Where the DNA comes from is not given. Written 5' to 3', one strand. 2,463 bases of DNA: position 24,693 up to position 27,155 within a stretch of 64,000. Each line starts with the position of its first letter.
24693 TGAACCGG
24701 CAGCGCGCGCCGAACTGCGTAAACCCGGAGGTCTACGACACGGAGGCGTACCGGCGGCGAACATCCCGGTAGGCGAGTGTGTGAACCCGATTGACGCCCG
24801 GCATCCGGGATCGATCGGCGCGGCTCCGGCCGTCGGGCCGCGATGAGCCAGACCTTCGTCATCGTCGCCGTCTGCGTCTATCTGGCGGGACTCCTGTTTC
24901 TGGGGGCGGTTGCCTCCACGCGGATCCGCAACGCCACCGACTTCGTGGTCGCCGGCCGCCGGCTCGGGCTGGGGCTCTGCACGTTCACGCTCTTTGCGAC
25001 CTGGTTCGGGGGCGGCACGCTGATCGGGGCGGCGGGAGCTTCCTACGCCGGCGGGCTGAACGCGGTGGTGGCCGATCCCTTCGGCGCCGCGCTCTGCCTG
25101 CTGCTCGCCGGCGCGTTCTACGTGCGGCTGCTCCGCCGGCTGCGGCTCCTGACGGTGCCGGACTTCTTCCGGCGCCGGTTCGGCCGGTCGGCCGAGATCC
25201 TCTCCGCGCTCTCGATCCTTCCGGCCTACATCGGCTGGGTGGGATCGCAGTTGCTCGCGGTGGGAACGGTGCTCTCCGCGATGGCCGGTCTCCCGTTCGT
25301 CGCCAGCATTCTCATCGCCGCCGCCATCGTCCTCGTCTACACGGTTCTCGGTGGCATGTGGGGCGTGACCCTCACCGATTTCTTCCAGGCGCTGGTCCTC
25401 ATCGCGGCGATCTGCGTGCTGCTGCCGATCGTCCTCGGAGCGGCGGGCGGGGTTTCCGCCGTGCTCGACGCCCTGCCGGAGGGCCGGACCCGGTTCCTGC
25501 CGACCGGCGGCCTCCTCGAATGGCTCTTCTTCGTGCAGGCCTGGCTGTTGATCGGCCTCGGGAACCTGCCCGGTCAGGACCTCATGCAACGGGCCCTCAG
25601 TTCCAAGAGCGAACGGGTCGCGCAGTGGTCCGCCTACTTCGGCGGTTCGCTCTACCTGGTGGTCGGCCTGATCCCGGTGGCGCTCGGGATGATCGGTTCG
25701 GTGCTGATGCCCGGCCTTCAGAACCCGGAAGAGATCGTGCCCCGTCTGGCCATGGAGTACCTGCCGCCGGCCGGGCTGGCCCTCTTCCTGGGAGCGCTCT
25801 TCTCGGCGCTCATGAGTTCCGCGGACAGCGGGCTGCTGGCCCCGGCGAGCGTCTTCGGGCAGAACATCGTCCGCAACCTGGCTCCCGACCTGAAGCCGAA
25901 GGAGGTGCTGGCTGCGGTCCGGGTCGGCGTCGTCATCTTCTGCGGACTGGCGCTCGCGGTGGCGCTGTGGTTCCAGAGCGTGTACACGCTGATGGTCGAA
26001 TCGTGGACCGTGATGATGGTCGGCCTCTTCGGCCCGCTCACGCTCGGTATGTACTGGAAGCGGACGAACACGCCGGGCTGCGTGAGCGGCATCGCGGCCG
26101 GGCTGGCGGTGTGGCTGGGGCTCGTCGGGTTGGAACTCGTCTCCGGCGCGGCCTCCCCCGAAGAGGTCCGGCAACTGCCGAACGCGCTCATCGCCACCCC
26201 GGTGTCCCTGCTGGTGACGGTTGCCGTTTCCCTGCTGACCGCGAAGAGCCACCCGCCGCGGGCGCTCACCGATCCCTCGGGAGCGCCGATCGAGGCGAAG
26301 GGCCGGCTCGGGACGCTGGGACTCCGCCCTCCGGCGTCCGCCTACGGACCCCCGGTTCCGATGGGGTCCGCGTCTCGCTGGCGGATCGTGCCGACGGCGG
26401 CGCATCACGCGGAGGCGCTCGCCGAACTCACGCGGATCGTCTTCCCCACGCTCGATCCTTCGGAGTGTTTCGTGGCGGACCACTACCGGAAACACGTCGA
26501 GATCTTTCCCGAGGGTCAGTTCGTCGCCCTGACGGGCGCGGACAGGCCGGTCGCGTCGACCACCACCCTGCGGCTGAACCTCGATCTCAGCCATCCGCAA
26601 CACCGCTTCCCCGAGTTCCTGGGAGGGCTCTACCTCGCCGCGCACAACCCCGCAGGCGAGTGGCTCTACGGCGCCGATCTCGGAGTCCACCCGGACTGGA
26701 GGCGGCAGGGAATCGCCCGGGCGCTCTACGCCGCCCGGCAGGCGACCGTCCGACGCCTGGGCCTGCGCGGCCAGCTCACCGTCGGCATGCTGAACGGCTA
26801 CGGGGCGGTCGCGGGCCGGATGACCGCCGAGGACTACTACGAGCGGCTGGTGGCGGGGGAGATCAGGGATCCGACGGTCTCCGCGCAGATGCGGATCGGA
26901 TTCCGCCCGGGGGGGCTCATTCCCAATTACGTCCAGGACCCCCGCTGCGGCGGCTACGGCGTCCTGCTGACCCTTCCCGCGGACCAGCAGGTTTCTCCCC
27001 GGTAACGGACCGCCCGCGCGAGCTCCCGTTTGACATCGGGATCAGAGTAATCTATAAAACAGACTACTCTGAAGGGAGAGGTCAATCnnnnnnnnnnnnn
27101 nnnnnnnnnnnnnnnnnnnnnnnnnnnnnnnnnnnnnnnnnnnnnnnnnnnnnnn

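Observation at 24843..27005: Sodium:solute symporter fused to a GNAT acetyltransferase domain, downstream of an aminotransferase and 2-hydroxyacid dehydrogenase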

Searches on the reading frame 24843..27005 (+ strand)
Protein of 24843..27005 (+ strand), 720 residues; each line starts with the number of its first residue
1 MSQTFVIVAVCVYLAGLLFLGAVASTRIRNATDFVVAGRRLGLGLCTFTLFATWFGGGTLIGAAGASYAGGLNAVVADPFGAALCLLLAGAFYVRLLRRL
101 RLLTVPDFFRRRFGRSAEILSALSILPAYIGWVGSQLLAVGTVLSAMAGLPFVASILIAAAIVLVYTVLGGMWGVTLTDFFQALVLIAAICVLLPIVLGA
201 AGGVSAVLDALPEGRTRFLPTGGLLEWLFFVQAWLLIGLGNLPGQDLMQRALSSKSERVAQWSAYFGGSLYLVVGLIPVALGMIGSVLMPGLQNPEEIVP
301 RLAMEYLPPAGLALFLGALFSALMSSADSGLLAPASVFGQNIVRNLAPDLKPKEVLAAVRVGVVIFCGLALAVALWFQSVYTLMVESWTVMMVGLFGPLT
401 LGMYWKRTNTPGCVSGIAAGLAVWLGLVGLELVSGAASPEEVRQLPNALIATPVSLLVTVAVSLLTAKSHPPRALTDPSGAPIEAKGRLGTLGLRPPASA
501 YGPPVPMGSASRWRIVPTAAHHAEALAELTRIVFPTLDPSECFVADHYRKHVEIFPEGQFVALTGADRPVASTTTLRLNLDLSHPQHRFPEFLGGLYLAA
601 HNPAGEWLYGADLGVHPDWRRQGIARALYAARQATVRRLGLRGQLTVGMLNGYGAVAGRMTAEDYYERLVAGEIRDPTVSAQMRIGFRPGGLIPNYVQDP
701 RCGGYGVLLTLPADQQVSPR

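Call 3: search_protein_families(library=pfam, proteins=[window:24843-27005:+], max_evalue=1)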
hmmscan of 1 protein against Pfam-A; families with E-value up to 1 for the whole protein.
window:24843-27005:+ (720 aa): 4 families
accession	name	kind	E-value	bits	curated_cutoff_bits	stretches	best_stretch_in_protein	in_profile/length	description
PF00474.23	SSF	-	5.2e-47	161.1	22.8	1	34-420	1-406/406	Sodium:solute symporter family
PF13508.13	Acetyltransf_7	-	2e-05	25.3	27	1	601-668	23-79/84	Acetyltransferase (GNAT) domain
PF00583.31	Acetyltransf_1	-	4.6e-05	24.1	20.7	1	593-649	45-102/116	Acetyltransferase (GNAT) family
PF13673.13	Acetyltransf_10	-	0.069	13.6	23.6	1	613-646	57-91/128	Acetyltransferase (GNAT) domain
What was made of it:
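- On GNAT superfamily: Acetyltransf_1 scores 24.1 bits (cut-off 20.7) (call 3).
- Checked: Pfam Acetyltransf_1 scores 24.1 bits, just above its 20.7 cut-off, at residues 593-649; Acetyltransf_7 (25.3 bits) falls below its cut-off of 27 (call 3).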

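Call 4: search_protein_families(library=ncbifam, proteins=[window:24843-27005:+], max_evalue=1)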
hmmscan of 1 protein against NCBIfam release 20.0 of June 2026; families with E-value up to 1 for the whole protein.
window:24843-27005:+ (720 aa): 12 families
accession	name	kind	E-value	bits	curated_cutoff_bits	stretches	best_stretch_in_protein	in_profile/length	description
TIGR00813.1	sss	superfamily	3.3e-56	191.1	184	1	34-420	1-411/411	sodium/solute symporter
TIGR02119.1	panF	equivalog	3.3e-42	145.1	328.05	1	6-429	3-439/471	sodium/pantothenate symporter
TIGR02121.1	Na_Pro_sym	equivalog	1.4e-35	122.9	515.5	1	6-427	3-437/488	sodium/proline symporter PutP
TIGR03648.1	Na_symport_lg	subfamily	1.8e-24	86.1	320.75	2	11-194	4-187/547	VC_2705 family sodium/solute symporter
NF007790.0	PRK10484.1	equivalog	2.3e-20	72.9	401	1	6-424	10-448/527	solute:sodium symporter family transporter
NF011948.0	PRK15419.1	equivalog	6.8e-17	61.5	955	1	4-421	5-438/502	sodium/proline symporter PutP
NF006903.2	PRK09395.1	subfamily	0.00047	18.7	750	2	6-199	37-230/552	cation/acetate symporter ActP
NF058657.1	MncbAcdTpMctC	equivalog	0.00096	17.7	670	1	5-437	7-463/527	monocarboxylic acid transporter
TIGR02711.1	symport_actP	equivalog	0.025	13.3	1099.25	1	6-196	34-224/549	cation/acetate symporter ActP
NF009135.0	PRK12488.1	subfamily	0.055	12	850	1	7-199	35-227/549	cation/acetate symporter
NF002959.0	PRK03624.1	equivalog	0.081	12.6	124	1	612-641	77-106/147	GNAT family acetyltransferase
TIGR03448.1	mycothiol_MshD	equivalog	0.17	11.2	163.1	1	605-635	69-99/294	mycothiol synthase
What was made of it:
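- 24843..26342 (+): Sodium:solute symporter part (residues 1-500): 13 TM helices, CHT-like branch of the SSS family. This is the complete gene product in all relatives. Pfam SSF E 5e-47 and TIGR00813 191 bits (calls 3, 4).
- On Sodium:solute symporter family (Pfam PF00474 / TIGR00813): PF00474 scores 161 bits (cut-off 22.8) and TIGR00813 scores 191 bits (cut-off 184) (calls 3, 4).
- Checked: Pfam SSF matches residues 34-420 (E 5e-47) and TIGR00813 scores 191 bits against a cut-off of 184 (calls 3, 4).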

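Call 8: find_homologous_proteins(query=window:24843-27002:+, max_evalue=0.00001)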
Query window:24843-27002:+ (720 aa): 785 proteins with E <= 0.00001 among 8000 candidates; the best 120 are listed.
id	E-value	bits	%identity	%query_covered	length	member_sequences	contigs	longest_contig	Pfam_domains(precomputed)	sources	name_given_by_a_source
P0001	6.4e-288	975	92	69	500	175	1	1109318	PF00474.24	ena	-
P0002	4.1e-281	953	90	69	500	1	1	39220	PF00474.24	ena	-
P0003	7.1e-281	952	90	69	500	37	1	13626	PF00474.24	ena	-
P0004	8.3e-273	925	89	69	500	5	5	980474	PF00474.24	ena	-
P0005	3.6e-272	923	89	69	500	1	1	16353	PF00474.24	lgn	-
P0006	1.4e-271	921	88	69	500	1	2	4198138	PF00474.24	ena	-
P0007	4.8e-257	873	92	62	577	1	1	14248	PF00474.24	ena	-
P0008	4.7e-251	853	83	69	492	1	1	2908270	PF00474.24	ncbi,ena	-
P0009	2.0e-243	828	80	69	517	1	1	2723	PF00474.24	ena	-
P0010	2.4e-241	821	79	69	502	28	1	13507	PF00474.24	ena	-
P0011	1.3e-240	819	79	69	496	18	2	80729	PF00474.24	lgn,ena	-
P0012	7.7e-238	810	80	65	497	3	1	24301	PF00474.24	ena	-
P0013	1.2e-236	806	79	69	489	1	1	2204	PF00474.24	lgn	-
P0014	8.4e-232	790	77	69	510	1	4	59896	PF00474.24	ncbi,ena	-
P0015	1.1e-226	773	75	69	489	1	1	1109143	PF00474.24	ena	-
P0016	1.1e-224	766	75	69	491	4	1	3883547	PF00474.24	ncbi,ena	-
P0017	6.9e-224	764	75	69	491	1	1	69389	PF00474.24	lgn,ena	-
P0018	9.7e-223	760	74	69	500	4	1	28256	PF00474.24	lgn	-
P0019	1.1e-207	710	70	69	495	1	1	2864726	PF00474.24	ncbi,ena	-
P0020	2.6e-204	699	68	69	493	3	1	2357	PF00474.24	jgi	-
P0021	8.0e-204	697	68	69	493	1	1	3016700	PF00474.24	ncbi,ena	-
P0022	1.0e-200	687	79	57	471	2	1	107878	PF00474.24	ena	-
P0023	2.9e-198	679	68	68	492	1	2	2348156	PF00474.24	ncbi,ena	-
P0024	2.3e-163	564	57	68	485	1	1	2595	PF00474.24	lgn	-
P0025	1.4e-159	551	54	69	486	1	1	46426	PF00474.24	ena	-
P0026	2.5e-158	547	54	68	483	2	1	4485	PF00474.24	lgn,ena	-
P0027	2.4e-157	544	53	68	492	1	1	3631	PF00474.24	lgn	-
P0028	2.1e-152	527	53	68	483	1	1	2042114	PF00474.24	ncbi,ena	-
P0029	2.7e-151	524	53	68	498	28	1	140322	PF00474.24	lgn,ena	-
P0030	7.3e-151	522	51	69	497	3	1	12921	PF00474.24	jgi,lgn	jgi:SSS family transporter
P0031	3.4e-150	520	52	69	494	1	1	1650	PF00474.24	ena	-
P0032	3.9e-150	520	51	69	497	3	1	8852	PF00474.24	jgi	jgi:SSS family solute:Na+ symporter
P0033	4.2e-150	520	56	64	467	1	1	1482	PF00474.24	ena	-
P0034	4.8e-150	520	53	68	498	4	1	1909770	PF00474.24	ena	-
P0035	6.0e-150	519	50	68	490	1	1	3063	PF00474.24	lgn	-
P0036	8.3e-150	519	50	69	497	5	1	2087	PF00474.24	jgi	-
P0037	9.1e-150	519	50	69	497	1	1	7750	PF00474.24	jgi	jgi:SSS family transporter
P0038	2.2e-149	517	52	69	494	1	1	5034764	PF00474.24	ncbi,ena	-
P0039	2.2e-149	517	52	69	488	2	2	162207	PF00474.24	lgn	-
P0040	5.3e-149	516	51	68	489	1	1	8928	PF00474.24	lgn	-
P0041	1.2e-148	515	51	69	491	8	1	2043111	PF00474.24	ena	-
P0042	1.8e-148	514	51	69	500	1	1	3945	PF00474.24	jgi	-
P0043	6.6e-148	512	53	66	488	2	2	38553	PF00474.24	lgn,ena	-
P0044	1.1e-147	512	52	69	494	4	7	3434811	PF00474.24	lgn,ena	-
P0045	2.1e-147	511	52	69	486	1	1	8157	PF00474.24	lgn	-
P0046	4.7e-147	510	52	69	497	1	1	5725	PF00474.24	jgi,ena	-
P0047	1.8e-146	508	51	68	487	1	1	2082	PF00474.24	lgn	-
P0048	1.8e-146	508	51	68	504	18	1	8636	PF00474.24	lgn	-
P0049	2.8e-146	507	51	68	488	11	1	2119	PF00474.24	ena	-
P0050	5.3e-146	506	51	68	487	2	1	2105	PF00474.24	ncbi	-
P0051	6.4e-146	506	52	66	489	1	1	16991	PF00474.24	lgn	-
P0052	8.2e-146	506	50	69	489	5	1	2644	PF00474.24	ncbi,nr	ncbi:MAG: sodium/solute symporter [Candidatus Aminicenantes bacterium]|nr:sodium/solute symporter [C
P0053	2.1e-145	504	50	69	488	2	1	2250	PF00474.24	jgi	jgi:SSS family transporter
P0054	9.2e-145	502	49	68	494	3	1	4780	PF00474.24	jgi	jgi:SSS family solute:Na+ symporter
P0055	9.9e-145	502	49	69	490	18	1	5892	PF00474.24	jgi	-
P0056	1.3e-144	502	51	68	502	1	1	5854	PF00474.24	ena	-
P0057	2.1e-144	501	50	65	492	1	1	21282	PF00474.24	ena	-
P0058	2.7e-144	501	50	68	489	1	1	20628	PF00474.24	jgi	jgi:SSS family transporter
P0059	2.7e-144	500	52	69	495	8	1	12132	PF00474.24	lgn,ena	-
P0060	7.7e-144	499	51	68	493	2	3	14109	PF00474.24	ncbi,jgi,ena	-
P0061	2.2e-143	498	49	69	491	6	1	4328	PF00474.24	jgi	jgi:SSS family transporter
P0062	2.4e-143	497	50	69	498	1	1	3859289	PF00474.24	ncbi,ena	-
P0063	3.0e-143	497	51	69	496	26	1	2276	PF00474.24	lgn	-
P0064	3.4e-143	497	53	65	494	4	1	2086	PF00474.24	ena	-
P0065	4.9e-143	496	52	67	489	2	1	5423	PF00474.24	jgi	-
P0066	2.8e-142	494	51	69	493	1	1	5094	PF00474.24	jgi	jgi:SSS family transporter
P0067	7.6e-142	492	49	68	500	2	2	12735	PF00474.24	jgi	jgi:SSS family transporter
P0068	2.1e-141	491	50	70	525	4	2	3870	PF00474.24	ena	-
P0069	2.9e-141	490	50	68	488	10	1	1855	PF00474.24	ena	-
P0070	2.7e-140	487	49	69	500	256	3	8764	PF00474.24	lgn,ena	-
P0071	3.2e-140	487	48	68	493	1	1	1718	PF00474.24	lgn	-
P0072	4.5e-140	487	50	69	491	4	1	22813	PF00474.24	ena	-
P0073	5.3e-140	486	49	68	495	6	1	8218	PF00474.24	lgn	-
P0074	6.6e-140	486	51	69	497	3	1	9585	PF00474.24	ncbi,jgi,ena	-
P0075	1.6e-139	485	48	68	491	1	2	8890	PF00474.24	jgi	-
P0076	2.6e-138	481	48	68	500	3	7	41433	PF00474.24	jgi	jgi:SSS family transporter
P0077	2.9e-138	481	48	68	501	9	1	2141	PF00474.24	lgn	-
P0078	4.3e-138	480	50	68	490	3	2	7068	PF00474.24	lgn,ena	-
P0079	1.3e-137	478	47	68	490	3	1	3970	PF00474.24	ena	-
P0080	6.9e-137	476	48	68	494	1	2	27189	PF00474.24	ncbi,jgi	ncbi:MAG: sodium:solute symporter family protein [Candidatus Aminicenantes bacterium]|jgi:SSS family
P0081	1.6e-136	475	50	69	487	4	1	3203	PF00474.24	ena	-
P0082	2.2e-136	474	49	70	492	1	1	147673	PF00474.24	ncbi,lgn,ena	-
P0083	1.9e-135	471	50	67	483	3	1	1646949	PF00474.24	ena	-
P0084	2.8e-135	471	50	68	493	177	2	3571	PF00474.24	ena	-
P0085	7.6e-135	469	49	66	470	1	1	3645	PF00474.24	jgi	jgi:SSS family transporter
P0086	8.3e-135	469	50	68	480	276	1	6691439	PF00474.24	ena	-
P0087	7.7e-134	466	47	68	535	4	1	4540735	PF00474.24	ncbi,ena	-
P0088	9.9e-134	466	55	59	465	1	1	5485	PF00474.24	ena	-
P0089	1.2e-133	465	50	68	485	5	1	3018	PF00474.24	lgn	-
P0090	1.3e-133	465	47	68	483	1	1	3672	PF00474.24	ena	-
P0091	1.4e-133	465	49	65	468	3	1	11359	PF00474.24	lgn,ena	-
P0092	2.3e-133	464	51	68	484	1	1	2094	PF00474.24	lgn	-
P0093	5.5e-133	463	48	68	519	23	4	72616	PF00474.24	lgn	-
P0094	5.7e-133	463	49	65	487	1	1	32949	PF00474.24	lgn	-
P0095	1.5e-132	462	51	68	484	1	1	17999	PF00474.24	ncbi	-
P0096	1.6e-132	462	51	68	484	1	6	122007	PF00474.24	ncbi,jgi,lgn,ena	jgi:SSS family solute:Na+ symporter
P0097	1.8e-132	461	51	68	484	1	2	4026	PF00474.24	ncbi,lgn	-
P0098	1.9e-132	461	51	68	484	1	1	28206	PF00474.24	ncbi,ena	-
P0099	2.4e-132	461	51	68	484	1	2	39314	PF00474.24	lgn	-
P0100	8.0e-132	459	48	68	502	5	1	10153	PF00474.24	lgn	-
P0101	1.2e-131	459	50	68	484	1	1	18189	PF00474.24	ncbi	-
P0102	1.6e-131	458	53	66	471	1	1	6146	PF00474.24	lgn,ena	-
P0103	1.7e-131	458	51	67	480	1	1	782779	PF00474.24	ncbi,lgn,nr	ncbi:MAG: sodium/solute symporter [Acidobacteria bacterium]|nr:sodium/solute symporter [Acidobacteri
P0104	3.9e-131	457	53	65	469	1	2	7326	PF00474.24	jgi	jgi:SSS family transporter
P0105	4.0e-131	457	47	68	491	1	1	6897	PF00474.24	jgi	jgi:SSS family solute:Na+ symporter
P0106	7.1e-131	456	47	68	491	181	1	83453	PF00474.24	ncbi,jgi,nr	ncbi:MAG: sodium:solute symporter family protein [Candidatus Latescibacteria bacterium]|nr:sodium:so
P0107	8.7e-131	456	49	68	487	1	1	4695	PF00474.24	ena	-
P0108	4.3e-130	454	46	69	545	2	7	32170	PF00474.24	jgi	-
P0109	4.4e-130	454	53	60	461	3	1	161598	PF00474.24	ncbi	-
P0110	4.6e-130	453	46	70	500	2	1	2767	PF00474.24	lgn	-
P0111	8.7e-130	453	49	68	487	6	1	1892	PF00474.24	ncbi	-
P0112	8.9e-130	453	50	68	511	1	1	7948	PF00474.24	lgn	-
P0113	1.0e-129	452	49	69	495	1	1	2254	PF00474.24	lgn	-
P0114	1.3e-129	452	48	68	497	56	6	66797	PF00474.24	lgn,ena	-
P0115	4.0e-129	450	48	69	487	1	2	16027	PF00474.24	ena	-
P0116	5.9e-129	450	52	64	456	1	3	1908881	PF00474.24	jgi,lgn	-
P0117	7.7e-129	449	50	66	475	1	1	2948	PF00474.24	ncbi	-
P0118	9.9e-129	449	49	67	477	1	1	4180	PF00474.24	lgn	-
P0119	1.1e-128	449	48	68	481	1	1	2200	PF00474.24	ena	-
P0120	1.4e-128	449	49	67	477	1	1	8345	PF00474.24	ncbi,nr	ncbi:MAG: sodium:solute symporter family protein [Candidatus Latescibacterota bacterium]|nr:sodium:s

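Call 10: find_encoding_contigs(protein=P0001, flank=8000, max_places=3)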
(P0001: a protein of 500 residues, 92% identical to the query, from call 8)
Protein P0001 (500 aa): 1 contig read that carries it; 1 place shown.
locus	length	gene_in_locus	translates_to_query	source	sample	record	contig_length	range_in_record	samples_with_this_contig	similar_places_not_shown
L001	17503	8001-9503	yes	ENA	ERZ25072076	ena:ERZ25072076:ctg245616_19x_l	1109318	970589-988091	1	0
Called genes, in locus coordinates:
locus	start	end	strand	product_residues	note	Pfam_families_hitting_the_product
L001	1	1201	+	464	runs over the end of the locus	PF03606:DcuC, PF03806:ABG_transport (weak), PF02667:SCFA_trans (weak)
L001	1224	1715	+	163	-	PF04115:Ureidogly_lyase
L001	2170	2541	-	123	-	-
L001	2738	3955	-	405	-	-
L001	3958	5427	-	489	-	-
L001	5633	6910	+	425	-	PF00155:Aminotran_1_2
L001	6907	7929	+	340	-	PF00389:2-Hacid_dh, PF02826:2-Hacid_dh_C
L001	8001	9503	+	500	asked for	PF00474:SSF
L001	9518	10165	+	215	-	PF00583:Acetyltransf_1 (weak), PF13508:Acetyltransf_7 (weak)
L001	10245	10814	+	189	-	-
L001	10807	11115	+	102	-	PF13601:HTH_34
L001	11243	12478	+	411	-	PF25919:BSH_CusB (faint), PF25917:BSH_RND, PF25973:BSH_CzcB, PF25954:Beta-barrel_RND_2, PF25967:RND-MFP_C (weak), PF25989:YknX_C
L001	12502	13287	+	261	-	PF00005:ABC_tran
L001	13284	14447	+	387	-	PF12704:MacB_PCD, PF02687:FtsX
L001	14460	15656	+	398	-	PF12704:MacB_PCD, PF02687:FtsX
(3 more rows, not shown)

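Call 38: find_encoding_contigs(protein=window:24843-27005:+, flank=3000, max_places=6)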
Protein window:24843-27005:+ (720 aa): 3 contigs read that carry it; 1 place shown.
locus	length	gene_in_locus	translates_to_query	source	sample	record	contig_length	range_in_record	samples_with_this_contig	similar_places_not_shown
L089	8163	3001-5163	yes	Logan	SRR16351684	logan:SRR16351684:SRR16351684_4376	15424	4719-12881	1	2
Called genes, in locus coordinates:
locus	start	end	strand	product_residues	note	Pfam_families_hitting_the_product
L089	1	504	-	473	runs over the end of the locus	-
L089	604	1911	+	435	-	PF00155:Aminotran_1_2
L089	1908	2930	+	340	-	PF00389:2-Hacid_dh, PF02826:2-Hacid_dh_C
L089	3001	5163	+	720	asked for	PF00474:SSF, PF13508:Acetyltransf_7 (faint)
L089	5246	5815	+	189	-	-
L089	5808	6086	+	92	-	PF24038:DUF7347 (faint), PF13601:HTH_34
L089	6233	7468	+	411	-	PF25919:BSH_CusB (faint), PF00364:Biotin_lipoyl (faint), PF25917:BSH_RND, PF25973:BSH_CzcB, PF25984:BSH_YknX (faint), PF25954:Beta-barrel_RND_2, PF25967:RND-MFP_C (weak), PF25989:YknX_C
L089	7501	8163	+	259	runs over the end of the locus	PF00005:ABC_tran, PF13304:AAA_21 (faint)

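Call 39: list_cluster_members(proteins=[window:24843-27002:+, window:24843-26342:+, P0001])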
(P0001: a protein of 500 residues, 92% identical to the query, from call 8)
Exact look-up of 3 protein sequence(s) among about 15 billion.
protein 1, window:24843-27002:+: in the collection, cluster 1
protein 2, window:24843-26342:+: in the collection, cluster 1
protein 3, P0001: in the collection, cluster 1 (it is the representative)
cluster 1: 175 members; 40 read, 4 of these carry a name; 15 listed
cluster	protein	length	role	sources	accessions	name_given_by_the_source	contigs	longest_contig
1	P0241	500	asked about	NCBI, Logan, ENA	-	-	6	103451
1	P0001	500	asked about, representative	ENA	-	-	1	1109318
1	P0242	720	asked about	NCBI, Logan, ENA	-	-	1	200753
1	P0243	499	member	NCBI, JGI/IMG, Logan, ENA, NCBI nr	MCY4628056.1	MAG: sodium:solute symporter family protein [Acidobacteria bacterium] | sodium:solute symporter family protein [Acidobacteriota bacterium]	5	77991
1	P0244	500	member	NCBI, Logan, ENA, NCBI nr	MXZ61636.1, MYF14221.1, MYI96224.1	MAG: sodium/solute symporter [Acidobacteria bacterium] | sodium/solute symporter [Acidobacteriota bacterium]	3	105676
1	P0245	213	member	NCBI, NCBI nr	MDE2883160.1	MAG: GNAT family N-acetyltransferase, partial [Acidobacteriota bacterium] | GNAT family N-acetyltransferase [Acidobacteriota bacterium]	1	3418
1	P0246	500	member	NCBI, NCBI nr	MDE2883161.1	MAG: sodium:solute symporter family protein [Acidobacteriota bacterium] | sodium:solute symporter family protein [Acidobacteriota bacterium]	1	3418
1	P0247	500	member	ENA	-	-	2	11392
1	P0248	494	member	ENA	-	-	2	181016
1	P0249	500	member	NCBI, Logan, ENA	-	-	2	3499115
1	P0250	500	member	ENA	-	-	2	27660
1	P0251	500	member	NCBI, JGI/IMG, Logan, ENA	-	-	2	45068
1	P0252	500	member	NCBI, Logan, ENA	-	-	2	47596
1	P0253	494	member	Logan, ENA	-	-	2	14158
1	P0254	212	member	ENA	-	-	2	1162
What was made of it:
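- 24843..27005 (+): The fused 720-codon ORF of the finding (symporter + former spacer + GNAT). The exact 720-aa product is also on record on 3 contigs (calls 38, 39).
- The exact 720-aa product is on 3 contigs from NCBI, ENA and Logan (calls 38, 39).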
